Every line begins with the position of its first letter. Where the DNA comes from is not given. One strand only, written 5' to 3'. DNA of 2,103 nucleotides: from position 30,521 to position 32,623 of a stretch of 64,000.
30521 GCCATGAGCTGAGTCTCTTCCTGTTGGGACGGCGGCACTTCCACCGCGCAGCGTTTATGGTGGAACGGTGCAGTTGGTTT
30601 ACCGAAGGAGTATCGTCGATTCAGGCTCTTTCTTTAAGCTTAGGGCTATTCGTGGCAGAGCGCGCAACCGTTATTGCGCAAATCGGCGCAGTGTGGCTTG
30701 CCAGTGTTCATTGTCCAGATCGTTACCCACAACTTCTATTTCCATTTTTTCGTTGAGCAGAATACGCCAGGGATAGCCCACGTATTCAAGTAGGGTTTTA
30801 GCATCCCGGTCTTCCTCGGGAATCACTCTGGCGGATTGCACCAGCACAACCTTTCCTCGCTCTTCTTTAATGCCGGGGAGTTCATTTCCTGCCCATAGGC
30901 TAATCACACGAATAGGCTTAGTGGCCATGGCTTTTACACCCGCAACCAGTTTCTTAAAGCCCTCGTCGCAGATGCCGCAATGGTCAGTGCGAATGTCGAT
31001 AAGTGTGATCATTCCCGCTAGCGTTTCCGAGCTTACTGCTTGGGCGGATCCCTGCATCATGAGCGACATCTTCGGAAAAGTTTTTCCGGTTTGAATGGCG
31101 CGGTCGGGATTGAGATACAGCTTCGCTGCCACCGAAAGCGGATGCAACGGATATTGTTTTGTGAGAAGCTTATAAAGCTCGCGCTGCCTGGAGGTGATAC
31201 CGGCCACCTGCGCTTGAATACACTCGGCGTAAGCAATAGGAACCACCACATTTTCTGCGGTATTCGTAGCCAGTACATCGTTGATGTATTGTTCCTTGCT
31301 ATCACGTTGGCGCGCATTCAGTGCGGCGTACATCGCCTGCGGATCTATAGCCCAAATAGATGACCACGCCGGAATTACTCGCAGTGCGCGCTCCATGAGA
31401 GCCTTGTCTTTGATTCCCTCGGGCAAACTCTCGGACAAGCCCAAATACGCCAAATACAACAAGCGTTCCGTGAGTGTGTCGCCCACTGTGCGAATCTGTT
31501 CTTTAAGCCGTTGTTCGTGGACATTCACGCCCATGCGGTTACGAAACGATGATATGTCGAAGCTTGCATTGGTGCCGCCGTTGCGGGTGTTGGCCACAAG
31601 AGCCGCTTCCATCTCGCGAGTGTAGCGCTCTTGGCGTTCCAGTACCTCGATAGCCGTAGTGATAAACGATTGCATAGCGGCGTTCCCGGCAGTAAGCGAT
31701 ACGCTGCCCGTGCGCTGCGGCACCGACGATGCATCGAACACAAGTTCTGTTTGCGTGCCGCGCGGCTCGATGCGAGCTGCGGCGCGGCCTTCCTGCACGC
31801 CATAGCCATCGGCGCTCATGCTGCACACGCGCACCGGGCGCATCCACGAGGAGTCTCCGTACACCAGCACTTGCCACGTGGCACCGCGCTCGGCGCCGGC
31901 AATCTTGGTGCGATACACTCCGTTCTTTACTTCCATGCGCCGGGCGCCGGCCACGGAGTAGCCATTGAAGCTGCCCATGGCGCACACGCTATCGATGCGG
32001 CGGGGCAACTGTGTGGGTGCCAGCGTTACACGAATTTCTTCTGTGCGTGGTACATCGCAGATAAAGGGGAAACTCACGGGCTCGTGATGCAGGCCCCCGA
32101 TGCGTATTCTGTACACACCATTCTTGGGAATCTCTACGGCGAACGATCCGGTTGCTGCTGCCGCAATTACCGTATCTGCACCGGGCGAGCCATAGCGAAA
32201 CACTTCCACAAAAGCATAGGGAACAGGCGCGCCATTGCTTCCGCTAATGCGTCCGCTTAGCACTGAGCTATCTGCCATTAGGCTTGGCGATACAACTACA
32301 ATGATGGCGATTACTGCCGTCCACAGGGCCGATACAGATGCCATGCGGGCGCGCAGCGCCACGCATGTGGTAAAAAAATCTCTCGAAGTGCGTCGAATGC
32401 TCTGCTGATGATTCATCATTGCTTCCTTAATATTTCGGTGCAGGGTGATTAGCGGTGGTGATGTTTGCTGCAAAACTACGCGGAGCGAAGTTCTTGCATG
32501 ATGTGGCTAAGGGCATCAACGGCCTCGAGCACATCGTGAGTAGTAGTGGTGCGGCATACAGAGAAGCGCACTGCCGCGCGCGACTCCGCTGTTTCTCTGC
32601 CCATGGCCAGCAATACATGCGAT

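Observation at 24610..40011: Two paralogous giant T9SS adhesin-like proteins bracket an HD-GYP regulator and a redox/cysteine-desulfurase cluster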

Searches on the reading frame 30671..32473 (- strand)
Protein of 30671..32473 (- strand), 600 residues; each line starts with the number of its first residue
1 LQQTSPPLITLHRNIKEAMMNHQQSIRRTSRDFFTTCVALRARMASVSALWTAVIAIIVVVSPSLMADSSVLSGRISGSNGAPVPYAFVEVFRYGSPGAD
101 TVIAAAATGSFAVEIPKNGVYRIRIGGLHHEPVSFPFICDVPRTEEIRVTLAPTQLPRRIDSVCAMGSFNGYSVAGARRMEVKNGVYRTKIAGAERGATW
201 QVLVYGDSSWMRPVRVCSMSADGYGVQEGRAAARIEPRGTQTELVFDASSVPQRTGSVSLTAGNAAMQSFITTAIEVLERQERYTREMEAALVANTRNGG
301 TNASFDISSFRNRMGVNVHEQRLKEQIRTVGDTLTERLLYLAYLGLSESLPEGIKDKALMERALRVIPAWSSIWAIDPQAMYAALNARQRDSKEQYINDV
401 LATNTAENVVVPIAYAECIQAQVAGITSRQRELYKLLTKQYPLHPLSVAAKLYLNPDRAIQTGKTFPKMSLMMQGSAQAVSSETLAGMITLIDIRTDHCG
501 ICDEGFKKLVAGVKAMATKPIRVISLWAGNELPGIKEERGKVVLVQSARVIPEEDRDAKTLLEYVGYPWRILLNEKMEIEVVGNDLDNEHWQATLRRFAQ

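Call 5: search_protein_families(library=pfam, proteins=[window:30671-32473:-], max_evalue=0.01)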
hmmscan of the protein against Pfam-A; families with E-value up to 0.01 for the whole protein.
window:30671-32473:- (600 aa): 1 family
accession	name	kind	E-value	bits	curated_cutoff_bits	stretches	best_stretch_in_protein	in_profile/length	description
PF13620.12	CarboxypepD_reg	-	2.8e-06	28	32.3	1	72-151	2-81/82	Carboxypeptidase regulatory-like domain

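Call 6: search_protein_families(library=ncbifam, proteins=[window:30671-32473:-], max_evalue=0.01)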
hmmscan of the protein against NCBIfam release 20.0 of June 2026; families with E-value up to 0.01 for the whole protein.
window:30671-32473:- (600 aa): 0 families

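Call 15: find_related_loci(query=window:30671-32473:-, collection=genome_contigs, flank=10000)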
Query window:30671-32473:- (600 aa) in genome_contigs; peptide patterns used: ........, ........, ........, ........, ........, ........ (x = any residue, [..] = any of these).
43 stretches matched a pattern; 2 encode a relative of the query (tblastn E <= 1e-3); 2 distinct loci.
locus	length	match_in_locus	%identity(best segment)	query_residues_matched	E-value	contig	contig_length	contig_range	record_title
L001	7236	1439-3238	97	1-600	0e+0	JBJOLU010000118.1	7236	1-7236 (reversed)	MAG: Bacteroidota bacterium isolate tombigeeriver_2019_sw_WHONDRS-S19S_0020_B_bin.46 scaffold_86666, whole genome shotgu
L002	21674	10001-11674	72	37-599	0e+0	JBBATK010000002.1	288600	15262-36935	MAG: Candidatus Kapaibacterium sp. isolate EUL_269 ctg2-EUL_269, whole genome shotgun sequence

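Call 22: find_related_loci(query=A1, collection=metagenome_contigs, flank=10000)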
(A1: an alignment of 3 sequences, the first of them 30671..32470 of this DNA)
Query A1 (599 aa) in metagenome_contigs; peptide patterns used: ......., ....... (x = any residue, [..] = any of these).
600 stretches matched a pattern, but none encodes a relative of the query by tblastn (E <= 1e-3).

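Call 35: find_homologous_proteins(query=window:30671-32347:-, max_evalue=0.001)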
Query window:30671-32347:- (558 aa): 5 proteins with E <= 0.001 among 8000 candidates.
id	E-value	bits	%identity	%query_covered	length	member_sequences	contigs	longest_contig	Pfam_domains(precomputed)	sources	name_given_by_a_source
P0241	0.0e+0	1224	99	100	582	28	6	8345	PF13620.13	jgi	jgi:hypothetical protein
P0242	5.4e-263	891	71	99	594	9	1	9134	PF13620.13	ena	-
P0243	8.8e-259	878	70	99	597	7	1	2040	PF13620.13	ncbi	ncbi:MAG: carboxypeptidase-like regulatory domain-containing protein, partial [Candidatus Kapaibacte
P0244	1.8e-248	844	69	98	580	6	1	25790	PF13620.13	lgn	-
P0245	1.1e-180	620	50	99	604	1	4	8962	-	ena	-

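Call 49: predict_structure(alignment_id=A2)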
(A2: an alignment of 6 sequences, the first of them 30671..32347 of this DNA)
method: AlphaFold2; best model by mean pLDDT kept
length: 558 residues; sequences in the alignment: 6
mean_pLDDT: 64.4   pTM: 0.47
mean pLDDT of the five models: 64.4, 53.4, 52.7, 49.8, 46.2
residues with pLDDT >= 90: 4; 70-90: 211; 50-70: 235; < 50: 108
segments of 3 or more residues with pLDDT < 50: 1-25, 114-117, 119-135, 152-190, 306-312, 455-460, 542-544
pLDDT, mean of each block of 10 residues (from residue 1): 37 36 60 86 79 63 81 78 74 75 85 51 40 52 66 48 41 39 41 60 60 70 73 67 62 67 69 69 71 65 52 60 66 59 64 80 73 75 76 84 64 57 72 71 77 52 70 75 68 61 77 58 60 78 53 55
secondary structure, 60 per line:
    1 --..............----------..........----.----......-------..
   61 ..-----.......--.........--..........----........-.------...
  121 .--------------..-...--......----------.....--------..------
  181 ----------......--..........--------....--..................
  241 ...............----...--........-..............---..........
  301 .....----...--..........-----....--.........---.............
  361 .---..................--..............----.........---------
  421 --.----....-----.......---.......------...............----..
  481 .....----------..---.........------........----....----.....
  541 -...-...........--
elements in order: H3-16 E27-36 E46-51 E59-62 E68-74 E77-85 E88-97 E102-109 E118-121 E139-141 E144-149 E160-164 E191-196 E199-205 E217-220 H223-255 H265-272 H274-287 H291-305 H315-324 H330-333 H336-344 H348-361 H365-382 H385-398 H403-411 E428-431 E437-439 H440-443 E447-453 H460-474 E479-485 E501-509 H516-523 E528-531 E536-540 H546-556

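Call 51: fold_search(model_id=the predicted structure, library=pdb)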
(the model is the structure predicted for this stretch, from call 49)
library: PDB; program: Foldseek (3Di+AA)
matches with E <= 10: 1294; with E <= 0.001: 26
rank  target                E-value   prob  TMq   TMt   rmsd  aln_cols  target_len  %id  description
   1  8qox_B                5.8e-06  0.99  0.15  0.17  62.1       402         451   14  Two-component assembly of SlaA and SlaB S-layer proteins of Sulfolobus acidocaldarius (released 2024-02-21)
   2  4grf                  1.6e-05  1.00  0.19  0.67   5.1       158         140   20  Crystal structure of thioredoxin domain of thiol-disulfide oxidoreductase BVU-2223 (Target EFI-501010) from Bacteroides  (released 2012-10-10)
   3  4yod                  2.7e-05  1.00  0.19  0.34  13.2       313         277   13  Crystal structure of a thioredoxin-like protein (BACCAC_02376) from Bacteroides caccae ATCC 43185 at 1.90 A resolution (released 2015-03-25)
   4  2yp6_A                6.2e-05  1.00  0.17  0.56   6.5       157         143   19  Crystal structure of the pneumoccocal exposed lipoprotein thioredoxin sp_1000 (Etrx2) from Streptococcus pneumoniae st (released 2013-10-30)
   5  3kcm_B                6.9e-05  1.00  0.19  0.63   4.9       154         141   18  The crystal structure of thioredoxin protein from Geobacter metallireducens (released 2009-11-10)
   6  3kcm_F                7.7e-05  1.00  0.18  0.62   5.0       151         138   18  The crystal structure of thioredoxin protein from Geobacter metallireducens (released 2009-11-10)
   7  3kcm_D                8.2e-05  1.00  0.18  0.59   5.3       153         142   18  The crystal structure of thioredoxin protein from Geobacter metallireducens (released 2009-11-10)
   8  4hqz_B                1.3e-04  1.00  0.15  0.46   7.0       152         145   18  Crystal structure of the pneumoccocal exposed lipoprotein thioredoxin sp_1000 (Etrx2) from Streptococcus pneumoniae st (released 2013-12-25)
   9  3hdc                  1.5e-04  1.00  0.20  0.61   4.5       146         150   16  The crystal structure of thioredoxin protein from Geobacter metallireducens (released 2009-05-26)
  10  4hqz_A                1.9e-04  1.00  0.15  0.47   7.1       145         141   19  Crystal structure of the pneumoccocal exposed lipoprotein thioredoxin sp_1000 (Etrx2) from Streptococcus pneumoniae st (released 2013-12-25)
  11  8fia_A                1.9e-04  0.99  0.13  0.04  21.3       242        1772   12  The structure of fly Teneurin self assembly (released 2023-05-03)
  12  4ka0_C                2.1e-04  1.00  0.20  0.69   3.7       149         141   15  Crystal structure of a putative thiol-disulfide oxidoreductase from Bacteroides vulgatus (target NYSGRC-011676), space (released 2013-05-22)
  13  3kcm_A                2.1e-04  1.00  0.19  0.63   4.6       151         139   16  The crystal structure of thioredoxin protein from Geobacter metallireducens (released 2009-11-10)
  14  2b1k                  3.2e-04  1.00  0.18  0.58   5.4       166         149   17  Crystal structure of E. coli CcmG protein (released 2006-09-05)
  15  3gl3_C                3.8e-04  1.00  0.19  0.66   4.0       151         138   15  Crystal structure of a putative Thiol:disulfide interchange protein DsbE from Chlorobium tepidum (released 2009-03-31)
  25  4ka0_A                9.8e-04  1.00  0.19  0.64   4.0       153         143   14  Crystal structure of a putative thiol-disulfide oxidoreductase from Bacteroides vulgatus (target NYSGRC-011676), space (released 2013-05-22)
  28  3gl3_D                1.2e-03  1.00  0.19  0.66   4.3       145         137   15  Crystal structure of a putative Thiol:disulfide interchange protein DsbE from Chlorobium tepidum (released 2009-03-31)
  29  3gl3_A                1.2e-03  1.00  0.18  0.59   5.0       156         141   15  Crystal structure of a putative Thiol:disulfide interchange protein DsbE from Chlorobium tepidum (released 2009-03-31)
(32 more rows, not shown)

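Call 107: search_protein_representatives(alignment_id=A2)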
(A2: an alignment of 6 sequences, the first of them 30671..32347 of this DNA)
Query: 6 sequences, 585 profile positions. Proteins with E-value up to 0.001 (for the whole library): 747; up to 1e-10: 424; up to 1e-30: 39. The best 150 are listed.
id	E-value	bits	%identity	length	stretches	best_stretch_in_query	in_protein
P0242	0.0e+00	1148.1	-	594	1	2-585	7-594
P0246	2.2e-146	505.1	-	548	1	45-583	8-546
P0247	2.6e-143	495.0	-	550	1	42-582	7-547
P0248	7.4e-127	440.6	-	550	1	44-582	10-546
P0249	5.8e-105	368.3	-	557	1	44-584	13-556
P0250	6.4e-91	322.0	-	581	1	29-580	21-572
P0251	3.5e-68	246.9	-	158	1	139-289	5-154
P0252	4.1e-51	190.5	-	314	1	273-585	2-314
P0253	8.7e-51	189.4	-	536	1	42-513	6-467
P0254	3.0e-42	161.2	-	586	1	36-582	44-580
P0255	1.3e-41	159.2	-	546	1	43-583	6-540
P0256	5.3e-41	157.1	-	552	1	46-582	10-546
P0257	5.3e-40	153.8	-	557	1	39-583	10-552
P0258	9.9e-40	152.9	-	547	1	46-581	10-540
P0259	2.1e-39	151.8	-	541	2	41-192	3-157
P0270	5.0e-34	134.1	-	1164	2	52-395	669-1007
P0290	2.0e-29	118.9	-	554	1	42-583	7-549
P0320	1.1e-25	106.6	-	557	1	43-576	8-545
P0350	8.0e-24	100.4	-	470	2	318-578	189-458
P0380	8.6e-22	93.7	-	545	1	47-585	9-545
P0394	3.7e-21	91.6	-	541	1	51-525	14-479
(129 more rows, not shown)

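Call 108: search_protein_families(library=pfam, proteins=[P0249, P0255, P0270, P0290, P0320, P0350, P0380, P0394], max_evalue=0.01)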
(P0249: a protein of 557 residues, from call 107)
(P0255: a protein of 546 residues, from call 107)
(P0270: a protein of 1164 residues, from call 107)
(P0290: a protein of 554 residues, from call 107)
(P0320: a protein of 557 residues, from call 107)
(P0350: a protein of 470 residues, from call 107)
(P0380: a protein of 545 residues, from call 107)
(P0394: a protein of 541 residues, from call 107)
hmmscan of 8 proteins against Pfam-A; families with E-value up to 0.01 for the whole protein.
P0249 (557 aa): 7 families
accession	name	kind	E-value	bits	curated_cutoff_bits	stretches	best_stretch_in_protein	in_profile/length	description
PF13905.12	Thioredoxin_8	-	8.8e-18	64.9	27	1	442-536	1-94/94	Thioredoxin-like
PF00578.27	AhpC-TSA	-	1e-15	58.2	26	1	417-536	1-121/124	AhpC/TSA family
PF08534.16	Redoxin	-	4.5e-12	46.4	26.6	1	416-488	1-75/148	Redoxin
PF00085.26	Thioredoxin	-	2e-07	31.4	23.5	1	443-487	19-62/103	Thioredoxin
PF13620.12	CarboxypepD_reg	-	5e-06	27.2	32.3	1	29-109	1-81/82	Carboxypeptidase regulatory-like domain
PF13098.12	Thioredoxin_2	-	0.00051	20.8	27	1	441-549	4-101/104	Thioredoxin-like domain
PF13715.12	CarbopepD_reg_2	-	0.0055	17.1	32.2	0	30-111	1-78/88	CarboxypepD_reg-like domain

P0255 (546 aa): 7 families
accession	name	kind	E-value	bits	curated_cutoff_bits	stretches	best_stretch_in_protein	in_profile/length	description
PF13905.12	Thioredoxin_8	-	1.4e-16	61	27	1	427-521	1-94/94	Thioredoxin-like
PF08534.16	Redoxin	-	2e-13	50.8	26.6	1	401-527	2-134/148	Redoxin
PF00578.27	AhpC-TSA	-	3.1e-12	47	26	1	402-523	2-123/124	AhpC/TSA family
PF00085.26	Thioredoxin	-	5.6e-08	33.2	23.5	1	427-478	18-68/103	Thioredoxin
PF13620.12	CarboxypepD_reg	-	1.2e-07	32.4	32.3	1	23-94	1-72/82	Carboxypeptidase regulatory-like domain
PF13715.12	CarbopepD_reg_2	-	7.2e-06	26.4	32.2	1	24-115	1-88/88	CarboxypepD_reg-like domain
PF13098.12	Thioredoxin_2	-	1.4e-05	25.8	27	1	426-524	4-90/104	Thioredoxin-like domain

P0270 (1164 aa): 7 families
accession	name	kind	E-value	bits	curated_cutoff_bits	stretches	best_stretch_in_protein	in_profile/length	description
PF00578.27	AhpC-TSA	-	8.3e-18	65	26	1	1022-1141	1-122/124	AhpC/TSA family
PF13905.12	Thioredoxin_8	-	6e-17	62.2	27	1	1048-1140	1-94/94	Thioredoxin-like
PF08534.16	Redoxin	-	8e-17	61.8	26.6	1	1022-1144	2-132/148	Redoxin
PF01433.26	Peptidase_M1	-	1.6e-14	54.5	27.7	1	241-448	9-218/218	Peptidase family M1 domain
PF00085.26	Thioredoxin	-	1.2e-06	28.9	23.5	1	1046-1100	15-69/103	Thioredoxin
PF13620.12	CarboxypepD_reg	-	0.00031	21.5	32.3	1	679-757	3-81/82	Carboxypeptidase regulatory-like domain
PF13098.12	Thioredoxin_2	-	0.0034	18.1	27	1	1047-1141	4-88/104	Thioredoxin-like domain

P0290 (554 aa): 7 families
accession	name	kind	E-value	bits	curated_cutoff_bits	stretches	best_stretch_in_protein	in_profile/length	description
PF08534.16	Redoxin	-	5.8e-16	59.1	26.6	1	409-535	1-133/148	Redoxin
PF00578.27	AhpC-TSA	-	3.1e-15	56.6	26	1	410-530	1-94/124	AhpC/TSA family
PF13905.12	Thioredoxin_8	-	1e-14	55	27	1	436-530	1-94/94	Thioredoxin-like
PF00085.26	Thioredoxin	-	2.3e-07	31.2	23.5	1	428-485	9-66/103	Thioredoxin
PF13098.12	Thioredoxin_2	-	0.00027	21.7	27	1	435-531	4-88/104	Thioredoxin-like domain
PF02630.20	SCO1-SenC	-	0.0017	18.7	22.8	1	418-488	3-76/134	SCO1/SenC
PF00255.25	GSHPx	-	0.0066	16.5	27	0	418-474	3-58/108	Glutathione peroxidase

P0320 (557 aa): 4 families
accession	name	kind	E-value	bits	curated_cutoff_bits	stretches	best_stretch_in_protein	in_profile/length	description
PF13905.12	Thioredoxin_8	-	3e-11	43.9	27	1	439-533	1-94/94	Thioredoxin-like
PF00578.27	AhpC-TSA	-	3.6e-09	37.1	26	1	414-534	2-122/124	AhpC/TSA family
PF08534.16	Redoxin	-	1.1e-08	35.4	26.6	1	412-539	1-134/148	Redoxin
PF00085.26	Thioredoxin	-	0.002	18.6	23.5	1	429-496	7-74/103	Thioredoxin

P0350 (470 aa): 6 families
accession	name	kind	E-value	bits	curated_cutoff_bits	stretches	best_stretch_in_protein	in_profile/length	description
PF08534.16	Redoxin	-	1.5e-15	57.7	26.6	1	323-446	2-130/148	Redoxin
PF00578.27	AhpC-TSA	-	1.4e-12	48.1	26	1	324-444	2-121/124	AhpC/TSA family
PF13905.12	Thioredoxin_8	-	1.1e-11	45.4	27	1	349-444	1-94/94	Thioredoxin-like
PF13620.12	CarboxypepD_reg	-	5.5e-05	23.9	32.3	1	24-104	1-81/82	Carboxypeptidase regulatory-like domain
PF13098.12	Thioredoxin_2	-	0.00018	22.3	27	1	348-445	4-88/104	Thioredoxin-like domain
PF00085.26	Thioredoxin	-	0.00023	21.6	23.5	1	349-389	18-57/103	Thioredoxin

P0380 (545 aa): 8 families
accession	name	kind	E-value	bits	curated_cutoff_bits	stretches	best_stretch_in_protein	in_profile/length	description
PF13905.12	Thioredoxin_8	-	2e-15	57.3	27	1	430-524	1-94/94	Thioredoxin-like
PF00578.27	AhpC-TSA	-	9.5e-15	55.1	26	1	404-525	1-122/124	AhpC/TSA family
PF08534.16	Redoxin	-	6e-13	49.3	26.6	1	404-528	2-132/148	Redoxin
PF00085.26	Thioredoxin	-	8.9e-08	32.5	23.5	1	431-476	19-63/103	Thioredoxin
PF13620.12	CarboxypepD_reg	-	5.9e-07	30.2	32.3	1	24-103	3-81/82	Carboxypeptidase regulatory-like domain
PF13899.12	Thioredoxin_7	-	0.0028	18.2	27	1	421-478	8-67/83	Thioredoxin-like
PF13098.12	Thioredoxin_2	-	0.0035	18.1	27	0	429-531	4-94/104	Thioredoxin-like domain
PF09430.16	EMC7_beta-sandw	-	0.0086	16.7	26.6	0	51-86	20-55/122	ER membrane protein complex subunit 7, beta-sandwich domain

P0394 (541 aa): 5 families
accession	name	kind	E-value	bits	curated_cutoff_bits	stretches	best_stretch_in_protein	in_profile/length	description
PF13905.12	Thioredoxin_8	-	3.4e-19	69.4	27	1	427-520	2-94/94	Thioredoxin-like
PF08534.16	Redoxin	-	1.3e-16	61.2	26.6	1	400-523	2-131/148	Redoxin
PF00578.27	AhpC-TSA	-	1.3e-14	54.7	26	1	400-522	1-123/124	AhpC/TSA family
PF00085.26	Thioredoxin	-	3.2e-06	27.5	23.5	1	426-477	18-68/103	Thioredoxin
PF13098.12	Thioredoxin_2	-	2.8e-05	24.8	27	1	425-519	4-86/104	Thioredoxin-like domain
